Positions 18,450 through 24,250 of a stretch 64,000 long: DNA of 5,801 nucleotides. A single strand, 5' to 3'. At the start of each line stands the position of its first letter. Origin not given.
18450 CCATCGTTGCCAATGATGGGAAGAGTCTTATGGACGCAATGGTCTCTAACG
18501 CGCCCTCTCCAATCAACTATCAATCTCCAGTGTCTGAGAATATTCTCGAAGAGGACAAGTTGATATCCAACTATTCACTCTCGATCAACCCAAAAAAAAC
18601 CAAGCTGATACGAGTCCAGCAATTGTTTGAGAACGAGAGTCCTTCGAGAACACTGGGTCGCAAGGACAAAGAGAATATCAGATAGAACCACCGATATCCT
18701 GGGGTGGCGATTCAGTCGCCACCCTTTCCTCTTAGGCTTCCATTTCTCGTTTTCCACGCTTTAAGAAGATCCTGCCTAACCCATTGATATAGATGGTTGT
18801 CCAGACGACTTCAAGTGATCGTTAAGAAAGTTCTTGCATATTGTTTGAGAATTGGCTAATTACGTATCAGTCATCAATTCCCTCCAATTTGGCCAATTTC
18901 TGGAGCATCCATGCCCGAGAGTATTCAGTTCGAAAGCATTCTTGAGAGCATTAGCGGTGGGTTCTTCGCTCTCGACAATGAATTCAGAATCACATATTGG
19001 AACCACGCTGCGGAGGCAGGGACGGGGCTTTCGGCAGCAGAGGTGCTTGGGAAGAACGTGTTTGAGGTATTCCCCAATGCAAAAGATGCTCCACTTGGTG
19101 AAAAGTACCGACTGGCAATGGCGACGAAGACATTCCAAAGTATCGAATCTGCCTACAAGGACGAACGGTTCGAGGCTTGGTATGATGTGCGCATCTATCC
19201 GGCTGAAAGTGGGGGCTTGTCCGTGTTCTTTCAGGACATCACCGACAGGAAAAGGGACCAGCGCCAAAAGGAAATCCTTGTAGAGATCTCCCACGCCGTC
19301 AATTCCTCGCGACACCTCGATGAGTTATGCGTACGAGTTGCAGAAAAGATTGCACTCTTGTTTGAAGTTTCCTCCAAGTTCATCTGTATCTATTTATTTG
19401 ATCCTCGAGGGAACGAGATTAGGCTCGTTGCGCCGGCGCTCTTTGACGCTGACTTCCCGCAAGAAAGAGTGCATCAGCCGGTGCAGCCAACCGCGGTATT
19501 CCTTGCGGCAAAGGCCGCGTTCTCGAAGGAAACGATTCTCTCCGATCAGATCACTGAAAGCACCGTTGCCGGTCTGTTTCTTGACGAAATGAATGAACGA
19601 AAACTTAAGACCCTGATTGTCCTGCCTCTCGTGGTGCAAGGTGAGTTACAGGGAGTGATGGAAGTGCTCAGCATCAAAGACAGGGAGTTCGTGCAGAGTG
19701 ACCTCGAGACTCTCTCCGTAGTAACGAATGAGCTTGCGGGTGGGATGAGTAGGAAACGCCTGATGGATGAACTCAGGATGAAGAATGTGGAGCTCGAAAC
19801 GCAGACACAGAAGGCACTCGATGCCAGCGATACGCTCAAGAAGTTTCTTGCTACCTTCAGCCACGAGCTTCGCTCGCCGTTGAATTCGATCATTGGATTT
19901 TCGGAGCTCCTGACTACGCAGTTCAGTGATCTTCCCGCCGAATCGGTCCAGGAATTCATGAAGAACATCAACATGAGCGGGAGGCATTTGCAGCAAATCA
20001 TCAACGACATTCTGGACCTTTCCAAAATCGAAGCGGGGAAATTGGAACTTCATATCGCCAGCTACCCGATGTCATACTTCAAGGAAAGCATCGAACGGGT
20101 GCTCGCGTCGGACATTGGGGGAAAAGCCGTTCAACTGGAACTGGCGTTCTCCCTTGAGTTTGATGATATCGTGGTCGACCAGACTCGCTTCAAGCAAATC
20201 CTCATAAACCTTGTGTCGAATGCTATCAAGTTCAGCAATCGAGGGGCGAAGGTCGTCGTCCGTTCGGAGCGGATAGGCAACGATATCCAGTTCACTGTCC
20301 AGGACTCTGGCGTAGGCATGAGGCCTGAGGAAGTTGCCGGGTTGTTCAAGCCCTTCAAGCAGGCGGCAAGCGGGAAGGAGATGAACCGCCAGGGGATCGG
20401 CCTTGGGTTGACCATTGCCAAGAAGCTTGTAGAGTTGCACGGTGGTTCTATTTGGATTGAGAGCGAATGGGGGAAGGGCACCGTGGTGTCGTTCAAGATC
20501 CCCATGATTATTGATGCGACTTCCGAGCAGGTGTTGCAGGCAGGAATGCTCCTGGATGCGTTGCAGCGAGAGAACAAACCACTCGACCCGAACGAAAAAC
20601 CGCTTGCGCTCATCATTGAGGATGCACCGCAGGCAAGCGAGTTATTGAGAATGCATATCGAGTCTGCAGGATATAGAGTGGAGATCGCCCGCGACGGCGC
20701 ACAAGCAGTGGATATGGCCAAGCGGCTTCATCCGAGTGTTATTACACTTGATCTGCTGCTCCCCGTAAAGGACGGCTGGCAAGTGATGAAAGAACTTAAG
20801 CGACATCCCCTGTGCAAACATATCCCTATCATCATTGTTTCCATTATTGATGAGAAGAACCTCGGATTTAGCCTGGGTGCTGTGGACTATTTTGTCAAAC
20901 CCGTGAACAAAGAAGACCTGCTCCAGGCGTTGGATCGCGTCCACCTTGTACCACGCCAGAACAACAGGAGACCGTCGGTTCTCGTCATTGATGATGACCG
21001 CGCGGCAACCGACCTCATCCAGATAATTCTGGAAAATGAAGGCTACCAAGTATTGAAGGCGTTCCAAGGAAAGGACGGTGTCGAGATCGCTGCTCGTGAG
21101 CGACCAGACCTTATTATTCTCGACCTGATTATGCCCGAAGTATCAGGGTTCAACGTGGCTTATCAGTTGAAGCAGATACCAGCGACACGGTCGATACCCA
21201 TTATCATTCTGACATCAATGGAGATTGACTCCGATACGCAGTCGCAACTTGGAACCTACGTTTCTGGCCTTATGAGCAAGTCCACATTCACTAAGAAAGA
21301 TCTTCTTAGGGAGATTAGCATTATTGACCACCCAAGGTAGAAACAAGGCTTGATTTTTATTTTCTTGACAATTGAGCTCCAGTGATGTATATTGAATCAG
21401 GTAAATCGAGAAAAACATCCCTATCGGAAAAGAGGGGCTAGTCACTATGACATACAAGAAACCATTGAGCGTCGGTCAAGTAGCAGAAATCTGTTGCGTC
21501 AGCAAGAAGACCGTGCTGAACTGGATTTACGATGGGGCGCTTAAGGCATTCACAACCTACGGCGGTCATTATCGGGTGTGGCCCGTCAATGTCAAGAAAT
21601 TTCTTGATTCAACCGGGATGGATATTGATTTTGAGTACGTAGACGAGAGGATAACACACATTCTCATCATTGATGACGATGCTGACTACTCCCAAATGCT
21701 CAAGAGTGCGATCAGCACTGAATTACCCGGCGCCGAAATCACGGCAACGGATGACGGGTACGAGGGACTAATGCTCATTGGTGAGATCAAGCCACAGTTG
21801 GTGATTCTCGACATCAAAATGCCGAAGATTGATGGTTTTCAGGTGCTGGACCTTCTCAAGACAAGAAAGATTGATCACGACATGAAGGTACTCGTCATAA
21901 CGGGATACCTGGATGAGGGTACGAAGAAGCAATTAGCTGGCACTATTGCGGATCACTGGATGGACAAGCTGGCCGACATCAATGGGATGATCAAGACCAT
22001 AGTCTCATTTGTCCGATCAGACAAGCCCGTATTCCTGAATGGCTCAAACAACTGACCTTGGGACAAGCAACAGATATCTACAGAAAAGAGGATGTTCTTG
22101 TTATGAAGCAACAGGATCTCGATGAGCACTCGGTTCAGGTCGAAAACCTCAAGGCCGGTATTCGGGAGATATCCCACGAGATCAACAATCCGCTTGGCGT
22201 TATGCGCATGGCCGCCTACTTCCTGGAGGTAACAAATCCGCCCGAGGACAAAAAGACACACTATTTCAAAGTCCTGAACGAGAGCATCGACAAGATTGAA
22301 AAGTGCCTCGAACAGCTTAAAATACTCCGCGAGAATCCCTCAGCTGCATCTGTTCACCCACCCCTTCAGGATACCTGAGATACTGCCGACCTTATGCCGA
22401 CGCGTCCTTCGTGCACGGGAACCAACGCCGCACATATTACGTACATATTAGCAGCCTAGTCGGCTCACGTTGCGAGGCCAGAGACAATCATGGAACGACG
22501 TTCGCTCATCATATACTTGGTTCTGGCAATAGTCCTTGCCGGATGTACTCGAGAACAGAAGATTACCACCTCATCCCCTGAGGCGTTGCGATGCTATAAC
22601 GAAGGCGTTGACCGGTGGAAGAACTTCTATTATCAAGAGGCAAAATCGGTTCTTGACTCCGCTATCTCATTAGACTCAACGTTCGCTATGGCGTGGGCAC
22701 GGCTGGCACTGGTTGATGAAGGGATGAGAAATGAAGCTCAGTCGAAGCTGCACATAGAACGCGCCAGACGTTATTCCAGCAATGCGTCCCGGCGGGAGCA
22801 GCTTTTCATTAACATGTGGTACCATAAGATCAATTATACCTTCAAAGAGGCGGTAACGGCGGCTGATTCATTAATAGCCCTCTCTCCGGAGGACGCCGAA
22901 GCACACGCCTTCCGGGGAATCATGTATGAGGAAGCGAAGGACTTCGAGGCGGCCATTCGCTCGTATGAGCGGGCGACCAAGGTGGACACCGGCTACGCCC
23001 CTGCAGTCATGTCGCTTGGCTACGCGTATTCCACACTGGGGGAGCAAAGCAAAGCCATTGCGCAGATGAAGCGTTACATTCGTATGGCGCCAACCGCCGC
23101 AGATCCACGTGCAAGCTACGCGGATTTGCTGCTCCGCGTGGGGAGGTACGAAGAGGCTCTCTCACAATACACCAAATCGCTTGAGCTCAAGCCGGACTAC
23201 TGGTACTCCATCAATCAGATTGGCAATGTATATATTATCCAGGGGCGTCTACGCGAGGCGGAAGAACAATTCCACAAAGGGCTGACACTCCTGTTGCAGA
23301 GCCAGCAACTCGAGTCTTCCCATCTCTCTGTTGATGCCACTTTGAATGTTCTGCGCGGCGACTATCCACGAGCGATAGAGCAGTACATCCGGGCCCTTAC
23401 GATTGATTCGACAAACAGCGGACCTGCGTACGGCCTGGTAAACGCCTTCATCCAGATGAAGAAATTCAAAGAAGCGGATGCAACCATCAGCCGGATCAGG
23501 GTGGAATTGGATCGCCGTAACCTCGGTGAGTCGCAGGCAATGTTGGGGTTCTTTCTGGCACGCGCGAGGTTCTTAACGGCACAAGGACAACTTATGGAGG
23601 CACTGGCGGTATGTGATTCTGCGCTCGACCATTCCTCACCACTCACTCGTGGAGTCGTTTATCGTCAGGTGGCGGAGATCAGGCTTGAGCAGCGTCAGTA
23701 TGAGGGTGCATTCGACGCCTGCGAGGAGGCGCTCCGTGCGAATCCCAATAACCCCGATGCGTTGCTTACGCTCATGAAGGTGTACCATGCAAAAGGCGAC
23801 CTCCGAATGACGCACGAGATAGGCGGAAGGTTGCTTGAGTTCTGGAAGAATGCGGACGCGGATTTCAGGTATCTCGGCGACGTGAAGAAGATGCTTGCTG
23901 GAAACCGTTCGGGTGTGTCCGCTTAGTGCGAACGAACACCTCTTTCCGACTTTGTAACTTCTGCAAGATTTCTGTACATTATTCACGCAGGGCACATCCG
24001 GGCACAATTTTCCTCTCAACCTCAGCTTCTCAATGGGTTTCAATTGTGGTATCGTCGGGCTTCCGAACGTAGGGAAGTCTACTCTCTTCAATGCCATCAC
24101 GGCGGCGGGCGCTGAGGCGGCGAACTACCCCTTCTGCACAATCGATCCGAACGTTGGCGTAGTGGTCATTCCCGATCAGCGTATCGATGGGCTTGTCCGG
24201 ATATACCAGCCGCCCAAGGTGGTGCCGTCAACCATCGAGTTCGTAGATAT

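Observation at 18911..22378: Candidate multistep phosphorelay: hybrid HK with two receivers, an HTH-first response regulator, and a free-standing DHp-like protein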

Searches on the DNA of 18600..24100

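Call 80: search_rna_families(source=window, start=18600, end=24100, threshold=evalue, max_evalue=1)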
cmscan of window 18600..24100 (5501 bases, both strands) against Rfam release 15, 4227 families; matches with E-value up to 1: 0.
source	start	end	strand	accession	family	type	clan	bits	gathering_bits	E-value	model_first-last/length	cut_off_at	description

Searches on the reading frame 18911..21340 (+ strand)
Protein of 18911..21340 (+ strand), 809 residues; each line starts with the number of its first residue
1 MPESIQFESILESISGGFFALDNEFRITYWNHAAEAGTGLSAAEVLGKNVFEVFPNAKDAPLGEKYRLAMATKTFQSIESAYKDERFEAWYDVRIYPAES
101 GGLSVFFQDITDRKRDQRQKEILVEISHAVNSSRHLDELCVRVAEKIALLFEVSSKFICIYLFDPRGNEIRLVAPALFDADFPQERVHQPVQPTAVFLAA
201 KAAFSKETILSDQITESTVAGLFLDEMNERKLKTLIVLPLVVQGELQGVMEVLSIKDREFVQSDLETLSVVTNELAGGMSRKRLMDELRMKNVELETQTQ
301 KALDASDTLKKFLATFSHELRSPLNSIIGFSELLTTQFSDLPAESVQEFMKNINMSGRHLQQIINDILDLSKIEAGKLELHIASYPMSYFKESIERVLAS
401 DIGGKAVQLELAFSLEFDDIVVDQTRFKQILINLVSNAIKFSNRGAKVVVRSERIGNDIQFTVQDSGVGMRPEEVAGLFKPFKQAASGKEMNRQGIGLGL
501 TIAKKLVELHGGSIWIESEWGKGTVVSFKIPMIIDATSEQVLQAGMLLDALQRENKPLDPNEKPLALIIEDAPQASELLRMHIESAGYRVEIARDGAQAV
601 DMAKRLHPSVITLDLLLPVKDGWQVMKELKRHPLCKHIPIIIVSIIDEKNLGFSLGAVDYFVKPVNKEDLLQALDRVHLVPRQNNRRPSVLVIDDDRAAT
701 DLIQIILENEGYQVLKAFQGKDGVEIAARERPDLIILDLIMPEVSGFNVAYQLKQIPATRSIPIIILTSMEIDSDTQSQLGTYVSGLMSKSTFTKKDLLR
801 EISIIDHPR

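Call 3: search_protein_families(library=pfam, proteins=[window:18911-21340:+], max_evalue=1)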
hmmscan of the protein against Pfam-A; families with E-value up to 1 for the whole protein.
window:18911-21340:+ (809 aa): 17 families
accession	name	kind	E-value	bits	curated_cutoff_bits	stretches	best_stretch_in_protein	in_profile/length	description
PF00072.30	Response_reg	-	6.6e-41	139.4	30.2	2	567-674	2-110/111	Response regulator receiver domain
PF02518.31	HATPase_c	-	1.7e-28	99.7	26.4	1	423-532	2-109/111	Histidine kinase-, DNA gyrase B-, and HSP90-like ATPase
PF00512.31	HisKA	-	4.8e-18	65.4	26.9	1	309-376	2-66/66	His Kinase A (phospho-acceptor) domain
PF08448.16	PAS_4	-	6.5e-15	55.8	23.1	1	11-115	1-110/110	PAS fold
PF00989.32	PAS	-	1.6e-12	47.8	22.6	1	6-78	2-72/113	PAS fold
PF13426.13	PAS_9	-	1.7e-08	35.1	27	1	18-112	4-103/103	PAS domain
PF13185.12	GAF_2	-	2.7e-08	34.5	28.6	1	134-276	2-132/136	GAF domain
PF01590.32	GAF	-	2.5e-07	31.7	22.4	1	136-276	2-130/133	GAF domain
PF13188.13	PAS_8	-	4e-06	27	21.8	1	6-56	2-52/65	PAS domain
PF13492.12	GAF_3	-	1.1e-05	26.2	27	1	156-280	20-128/129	GAF domain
PF13589.12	HATPase_c_3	-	0.00022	21.7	25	1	427-498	3-77/137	Histidine kinase-, DNA gyrase B-, and HSP90-like ATPase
PF12860.13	PAS_7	-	0.00089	19.8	27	1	11-117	1-114/115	PAS fold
PF13581.12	HATPase_c_2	-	0.002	18.6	27.4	1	435-508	40-110/127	Histidine kinase-like ATPase domain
PF20161.5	VpsR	-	0.031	14.4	23.7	0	581-674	25-120/121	VpsR domain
PF09239.17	Topo-VIb_trans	-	0.072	13.3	24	0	415-467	87-140/159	Topoisomerase VI B subunit, transducer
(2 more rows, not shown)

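Call 28: search_protein_families(library=ncbifam, proteins=[window:18911-21340:+], max_evalue=0.01)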
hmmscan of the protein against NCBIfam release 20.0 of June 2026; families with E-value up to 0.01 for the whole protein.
window:18911-21340:+ (809 aa): 168 families (the best 25 are shown)
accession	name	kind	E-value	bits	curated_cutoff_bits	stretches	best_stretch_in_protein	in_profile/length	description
NF038297.2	hybrid_HK_HrmK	equivalog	2.5e-92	310.5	725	2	258-671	184-601/607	hybrid histidine kinase/response regulator HrmK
TIGR02956.1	TMAO_torS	equivalog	4.7e-77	260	676.5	2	297-677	452-819/967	TMAO reductase system sensor histidine kinase/response regulator TorS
NF008318.0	PRK11107.1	equivalog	1.4e-75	255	890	3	285-536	269-522/920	two-component sensor histidine kinase BarA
NF008302.0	PRK11091.1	equivalog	3.1e-66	224.1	838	2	299-678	272-643/779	aerobic respiration two-component sensor histidine kinase ArcB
NF041947.1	LuxQ_Vibrio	equivalog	4.6e-66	223.3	1200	1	294-675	453-836/843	quorum-sensing autoinducer 2 sensor kinase/phosphatase LuxQ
NF047465.1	hybrid_HK_LvrA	exception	2.1e-63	214.6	1200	3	283-671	176-577/819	hybrid histidine kinase/response regulator LvrA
NF008099.0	PRK10841.1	equivalog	7.8e-63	212.6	920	3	295-537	456-695/949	two-component system sensor histidine kinase RcsC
NF011874.0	PRK15347.1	equivalog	1.5e-61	208.6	852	3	289-540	378-621/921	two component system sensor kinase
NF045901.1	HisKinLetSLeg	equivalog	5.8e-58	196.6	1650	3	285-531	269-517/906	two-component system sensor histidine kinase LetS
NF046044.1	PnpS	equivalog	1.9e-56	191.8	400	2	310-531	171-390/390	two-component system histidine kinase PnpS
NF050805.1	CellDivHKDivJCaul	equivalog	8.3e-50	169.5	1000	1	270-538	261-526/531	cell cycle sensor histidine kinase DivJ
NF041880.1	EPS_EpsF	equivalog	5e-49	167.1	900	3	302-529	266-488/492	response regulator EpsF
TIGR02966.1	phoR_proteo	equivalog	1.9e-48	165.2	334.2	2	310-529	115-332/333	phosphate regulon sensor histidine kinase PhoR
NF047874.1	MASE3_PAS_HK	subfamily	2.8e-48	165.2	560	1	259-534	349-626/655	MASE3 domain-containing sensor histidine kinase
NF007420.1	PRK09959.1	equivalog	1.1e-47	162.4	1995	2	293-680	696-1076/1197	acid-sensing system histidine kinase EvgS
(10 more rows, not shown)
